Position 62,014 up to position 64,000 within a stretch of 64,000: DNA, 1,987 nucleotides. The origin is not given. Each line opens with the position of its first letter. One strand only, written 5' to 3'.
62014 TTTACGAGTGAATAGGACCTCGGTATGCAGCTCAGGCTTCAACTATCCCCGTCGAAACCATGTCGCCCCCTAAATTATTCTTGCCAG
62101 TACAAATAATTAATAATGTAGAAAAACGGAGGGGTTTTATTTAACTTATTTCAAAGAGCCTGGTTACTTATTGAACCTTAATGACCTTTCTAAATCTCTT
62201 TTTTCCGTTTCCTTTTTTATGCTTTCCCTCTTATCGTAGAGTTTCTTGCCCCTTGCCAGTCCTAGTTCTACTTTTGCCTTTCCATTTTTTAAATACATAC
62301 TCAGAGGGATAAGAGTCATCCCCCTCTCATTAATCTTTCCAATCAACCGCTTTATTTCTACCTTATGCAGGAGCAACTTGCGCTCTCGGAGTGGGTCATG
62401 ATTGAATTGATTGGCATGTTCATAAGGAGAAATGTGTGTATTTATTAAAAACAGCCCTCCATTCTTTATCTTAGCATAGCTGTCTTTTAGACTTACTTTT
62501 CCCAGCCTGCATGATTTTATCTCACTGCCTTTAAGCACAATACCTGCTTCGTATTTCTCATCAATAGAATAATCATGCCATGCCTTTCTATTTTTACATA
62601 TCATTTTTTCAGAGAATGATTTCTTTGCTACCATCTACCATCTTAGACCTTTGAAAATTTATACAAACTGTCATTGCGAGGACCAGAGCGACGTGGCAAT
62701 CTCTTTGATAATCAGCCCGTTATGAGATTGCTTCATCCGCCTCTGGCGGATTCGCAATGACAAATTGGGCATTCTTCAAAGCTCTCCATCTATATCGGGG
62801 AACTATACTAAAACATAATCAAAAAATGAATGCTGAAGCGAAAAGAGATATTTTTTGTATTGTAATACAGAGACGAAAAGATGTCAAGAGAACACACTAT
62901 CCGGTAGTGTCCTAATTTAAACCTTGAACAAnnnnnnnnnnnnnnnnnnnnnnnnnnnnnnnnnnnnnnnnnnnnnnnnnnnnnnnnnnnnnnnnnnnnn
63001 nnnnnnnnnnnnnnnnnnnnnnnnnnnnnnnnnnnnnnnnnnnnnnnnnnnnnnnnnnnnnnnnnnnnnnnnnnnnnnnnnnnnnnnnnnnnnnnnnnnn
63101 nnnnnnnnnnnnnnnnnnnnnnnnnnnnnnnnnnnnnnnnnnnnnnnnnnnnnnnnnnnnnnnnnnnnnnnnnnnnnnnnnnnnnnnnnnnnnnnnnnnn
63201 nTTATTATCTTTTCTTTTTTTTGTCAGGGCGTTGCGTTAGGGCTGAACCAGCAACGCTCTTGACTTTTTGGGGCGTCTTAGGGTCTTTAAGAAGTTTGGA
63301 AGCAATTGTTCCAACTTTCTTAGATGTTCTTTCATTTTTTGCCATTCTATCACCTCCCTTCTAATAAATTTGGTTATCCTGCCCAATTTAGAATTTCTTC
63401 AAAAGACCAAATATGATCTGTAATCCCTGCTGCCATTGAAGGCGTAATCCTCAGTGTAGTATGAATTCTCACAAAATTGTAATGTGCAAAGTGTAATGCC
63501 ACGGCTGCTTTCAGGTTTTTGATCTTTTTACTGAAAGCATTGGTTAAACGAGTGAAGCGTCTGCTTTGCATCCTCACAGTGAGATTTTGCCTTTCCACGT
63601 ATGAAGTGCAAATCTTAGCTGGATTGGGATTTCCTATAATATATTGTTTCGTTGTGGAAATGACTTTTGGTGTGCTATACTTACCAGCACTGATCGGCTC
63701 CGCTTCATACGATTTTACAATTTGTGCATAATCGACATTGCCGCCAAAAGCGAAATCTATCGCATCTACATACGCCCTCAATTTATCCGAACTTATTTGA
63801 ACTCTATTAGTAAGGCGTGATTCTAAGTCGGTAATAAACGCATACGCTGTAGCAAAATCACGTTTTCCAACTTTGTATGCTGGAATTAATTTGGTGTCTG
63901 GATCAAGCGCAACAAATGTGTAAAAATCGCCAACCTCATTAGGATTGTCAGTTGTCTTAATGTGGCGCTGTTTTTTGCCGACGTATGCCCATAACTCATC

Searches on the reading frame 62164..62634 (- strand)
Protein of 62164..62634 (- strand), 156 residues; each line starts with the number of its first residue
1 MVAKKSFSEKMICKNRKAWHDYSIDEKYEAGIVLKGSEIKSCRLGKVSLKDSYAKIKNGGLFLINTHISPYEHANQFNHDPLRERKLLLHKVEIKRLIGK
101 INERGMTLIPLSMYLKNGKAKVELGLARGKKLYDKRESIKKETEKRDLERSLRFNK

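Call 47: find_encoding_contigs(protein=window:62164-62634:-, flank=3000, max_places=8)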
Protein window:62164-62634:- (156 aa): no gene with exactly this product is on record in the collection.

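Call 48: find_homologous_proteins(query=window:62164-62634:-, max_evalue=1e-40)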
Query window:62164-62634:- (156 aa): 6268 proteins with E <= 1e-40 among 8000 candidates; the best 120 are listed.
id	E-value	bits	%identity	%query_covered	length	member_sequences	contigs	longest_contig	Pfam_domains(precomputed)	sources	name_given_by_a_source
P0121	1.9e-95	335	100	100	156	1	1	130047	PF01668.24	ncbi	ncbi:MAG: SsrA-binding protein SmpB [Thermodesulfobacteriota bacterium]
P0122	4.5e-89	314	94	99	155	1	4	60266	PF01668.24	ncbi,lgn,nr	ncbi:MAG: SsrA-binding protein SmpB [Desulfobacterales bacterium]|nr:SsrA-binding protein SmpB [Desu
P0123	8.4e-88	310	93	99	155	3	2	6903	PF01668.24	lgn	-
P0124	1.8e-87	309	94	99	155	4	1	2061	PF01668.24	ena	-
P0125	1.4e-86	306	92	99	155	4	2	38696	PF01668.24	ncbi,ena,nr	ncbi:MAG: SsrA-binding protein [bacterium]|nr:MAG: SsrA-binding protein [bacterium]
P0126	1.7e-86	306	92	99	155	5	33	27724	PF01668.24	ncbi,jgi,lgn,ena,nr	ncbi:MAG: SsrA-binding protein [Deltaproteobacteria bacterium CG12_big_fil_rev_8_21_14_0_65_43_10]|n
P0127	2.2e-84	299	90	98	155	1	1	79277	PF01668.24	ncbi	ncbi:MAG: SsrA-binding protein SmpB [Pseudomonadota bacterium]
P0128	1.5e-76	273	81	100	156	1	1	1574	PF01668.24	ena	-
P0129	2.8e-76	272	81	100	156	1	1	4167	PF01668.24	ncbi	ncbi:MAG: SsrA-binding protein SmpB [Pseudomonadota bacterium]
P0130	6.5e-76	271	84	90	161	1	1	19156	PF01668.24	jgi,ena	-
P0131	9.8e-74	264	81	99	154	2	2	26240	PF01668.24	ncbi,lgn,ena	-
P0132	3.5e-73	262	82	94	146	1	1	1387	PF01668.24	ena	-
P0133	8.5e-73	261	80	98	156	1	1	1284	PF01668.24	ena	-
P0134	1.4e-72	261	80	98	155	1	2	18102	PF01668.24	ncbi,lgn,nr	ncbi:MAG: SsrA-binding protein SmpB [Thermodesulfobacteriota bacterium]|nr:SsrA-binding protein SmpB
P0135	5.5e-72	259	79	98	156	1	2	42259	PF01668.24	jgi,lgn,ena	-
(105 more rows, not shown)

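Call 49: find_encoding_contigs(protein=P0121, flank=10000, max_places=3)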
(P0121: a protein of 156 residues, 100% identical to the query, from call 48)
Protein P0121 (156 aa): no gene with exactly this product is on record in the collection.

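Call 50: find_encoding_contigs(protein=P0122, flank=4000, max_places=4)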
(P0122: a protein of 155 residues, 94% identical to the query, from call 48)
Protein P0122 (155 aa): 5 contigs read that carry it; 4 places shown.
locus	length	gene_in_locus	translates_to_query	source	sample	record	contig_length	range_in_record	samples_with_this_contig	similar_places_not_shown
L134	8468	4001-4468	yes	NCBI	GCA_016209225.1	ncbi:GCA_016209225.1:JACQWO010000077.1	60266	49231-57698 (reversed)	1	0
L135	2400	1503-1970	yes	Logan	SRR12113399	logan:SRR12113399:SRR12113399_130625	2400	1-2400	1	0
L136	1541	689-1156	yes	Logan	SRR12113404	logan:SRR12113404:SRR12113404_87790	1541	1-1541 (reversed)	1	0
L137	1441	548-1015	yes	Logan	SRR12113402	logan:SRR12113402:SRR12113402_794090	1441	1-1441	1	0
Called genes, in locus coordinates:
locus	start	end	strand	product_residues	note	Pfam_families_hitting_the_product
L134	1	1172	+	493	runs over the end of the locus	PF00089:Trypsin, PF13365:Trypsin_2, PF00595:PDZ, PF13180:PDZ_2, PF17820:PDZ_6, PF00595:PDZ (weak), PF13180:PDZ_2, PF17820:PDZ_6, +2 more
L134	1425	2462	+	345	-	PF01636:APH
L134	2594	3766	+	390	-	PF22740:PapZ_C, PF00483:NTP_transferase, PF12804:NTP_transf_3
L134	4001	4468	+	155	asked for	PF01668:SmpB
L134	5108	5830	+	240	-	PF01138:RNase_PH, PF03725:RNase_PH_C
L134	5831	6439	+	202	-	PF01725:Ham1p_like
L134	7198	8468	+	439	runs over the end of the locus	PF05697:Trigger_N, PF00254:FKBP_C, PF05698:Trigger_C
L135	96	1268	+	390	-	PF22740:PapZ_C, PF00483:NTP_transferase, PF12804:NTP_transf_3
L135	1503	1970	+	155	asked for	PF01668:SmpB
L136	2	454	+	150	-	?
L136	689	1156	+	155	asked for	PF01668:SmpB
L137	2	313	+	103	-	?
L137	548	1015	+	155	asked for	PF01668:SmpB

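Call 51: find_encoding_contigs(protein=P0126, flank=4000, max_places=6)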
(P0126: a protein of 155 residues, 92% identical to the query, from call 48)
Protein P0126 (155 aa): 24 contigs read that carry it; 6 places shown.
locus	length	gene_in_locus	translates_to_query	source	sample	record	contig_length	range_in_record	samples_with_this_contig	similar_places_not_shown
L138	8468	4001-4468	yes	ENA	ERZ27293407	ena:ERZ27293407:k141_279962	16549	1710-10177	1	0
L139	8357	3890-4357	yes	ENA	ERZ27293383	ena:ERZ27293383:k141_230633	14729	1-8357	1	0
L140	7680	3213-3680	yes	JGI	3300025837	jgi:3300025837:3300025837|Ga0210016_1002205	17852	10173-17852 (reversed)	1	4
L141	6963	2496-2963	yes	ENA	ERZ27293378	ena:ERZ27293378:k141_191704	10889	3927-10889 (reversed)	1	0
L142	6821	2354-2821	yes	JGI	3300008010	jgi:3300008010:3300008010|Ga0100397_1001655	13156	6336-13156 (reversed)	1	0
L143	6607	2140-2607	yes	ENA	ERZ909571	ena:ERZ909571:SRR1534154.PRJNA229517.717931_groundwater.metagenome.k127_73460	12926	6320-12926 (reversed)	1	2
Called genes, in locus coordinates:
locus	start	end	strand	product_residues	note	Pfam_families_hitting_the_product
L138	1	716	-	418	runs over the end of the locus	-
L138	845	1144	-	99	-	PF05016:ParE_toxin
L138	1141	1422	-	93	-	PF02604:PhdYeFM_antitox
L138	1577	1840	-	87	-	PF05016:ParE_toxin (weak), PF06769:YoeB_toxin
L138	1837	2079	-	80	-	PF02604:PhdYeFM_antitox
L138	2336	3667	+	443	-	PF13495:Phage_int_SAM_4, PF00589:Phage_integrase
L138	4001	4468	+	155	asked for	PF01668:SmpB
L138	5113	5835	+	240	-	PF01138:RNase_PH, PF03725:RNase_PH_C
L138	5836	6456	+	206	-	PF01725:Ham1p_like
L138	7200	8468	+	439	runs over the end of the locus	PF05697:Trigger_N, PF00254:FKBP_C, PF05698:Trigger_C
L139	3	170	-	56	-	?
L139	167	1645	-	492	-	PF07719:TPR_2 (faint), PF13181:TPR_8 (faint)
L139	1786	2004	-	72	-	-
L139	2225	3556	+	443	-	PF13495:Phage_int_SAM_4, PF00589:Phage_integrase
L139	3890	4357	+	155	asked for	PF01668:SmpB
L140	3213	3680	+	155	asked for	PF01668:SmpB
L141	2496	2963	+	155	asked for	PF01668:SmpB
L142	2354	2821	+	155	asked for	PF01668:SmpB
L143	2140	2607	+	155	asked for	PF01668:SmpB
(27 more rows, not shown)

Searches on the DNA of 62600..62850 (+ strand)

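Call 14: search_dna_similar(query=window:62660-62771:+, collection=plasmids, mode=distant, max_evalue=1, max_rows=30)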
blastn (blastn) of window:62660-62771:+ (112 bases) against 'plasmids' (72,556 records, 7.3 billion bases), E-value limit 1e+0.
Records with a match: 2; places in all: 2; records where one place covers at least 80% of the query: 1.
Best place of each record, by identity: 80-90% 1; 60-80% 1.
By first word of the organism name: Calothrix 1; Halomonas 1.
By predicted mobility (MOB-suite, as given by PLSDB): mobilizable 1; non-mobilizable 1.
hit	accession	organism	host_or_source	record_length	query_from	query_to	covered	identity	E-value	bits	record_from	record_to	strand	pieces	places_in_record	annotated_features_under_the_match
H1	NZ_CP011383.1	Calothrix sp. 336/3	-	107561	7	107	90%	74.8%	1e-5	55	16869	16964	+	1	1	none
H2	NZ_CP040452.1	Halomonas sp. PA16-9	-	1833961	11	44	30%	88.2%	2e-2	45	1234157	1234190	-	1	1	none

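Call 32: search_rna_families(source=window, start=62600, end=62850, threshold=evalue, max_evalue=10)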
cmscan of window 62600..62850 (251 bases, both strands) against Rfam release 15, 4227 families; matches with E-value up to 10: 2.
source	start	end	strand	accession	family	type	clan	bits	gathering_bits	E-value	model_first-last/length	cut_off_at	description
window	62681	62741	-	RF00569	SNORD19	Gene; snRNA; snoRNA; CD-box;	CL00048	14.9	35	4.8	1-76/76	no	Small nucleolar RNA SNORD19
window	62707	62775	-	RF00843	mir-228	Gene; miRNA;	CL00093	12.8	45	4.6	1-85/85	no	mir-228 microRNA precursor family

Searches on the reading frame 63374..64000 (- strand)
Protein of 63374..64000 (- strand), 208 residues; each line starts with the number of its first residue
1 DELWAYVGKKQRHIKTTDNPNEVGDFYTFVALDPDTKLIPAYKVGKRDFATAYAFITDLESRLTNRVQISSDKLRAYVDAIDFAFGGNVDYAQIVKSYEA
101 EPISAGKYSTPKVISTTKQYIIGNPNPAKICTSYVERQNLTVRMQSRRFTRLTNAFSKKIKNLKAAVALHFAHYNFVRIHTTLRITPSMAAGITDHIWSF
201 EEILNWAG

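Call 87: search_protein_families(library=pfam, proteins=[window:63374-64000:-], max_evalue=0.001)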
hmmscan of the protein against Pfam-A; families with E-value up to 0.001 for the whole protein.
window:63374-64000:- (208 aa): 2 families
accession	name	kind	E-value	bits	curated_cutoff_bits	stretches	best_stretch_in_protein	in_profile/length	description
PF03400.19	DDE_Tnp_IS1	-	4.2e-05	24.3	24.1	0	128-167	82-120/131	IS1 transposase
PF13610.12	DDE_Tnp_IS240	-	0.00063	20.3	27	0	26-83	18-76/139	DDE domain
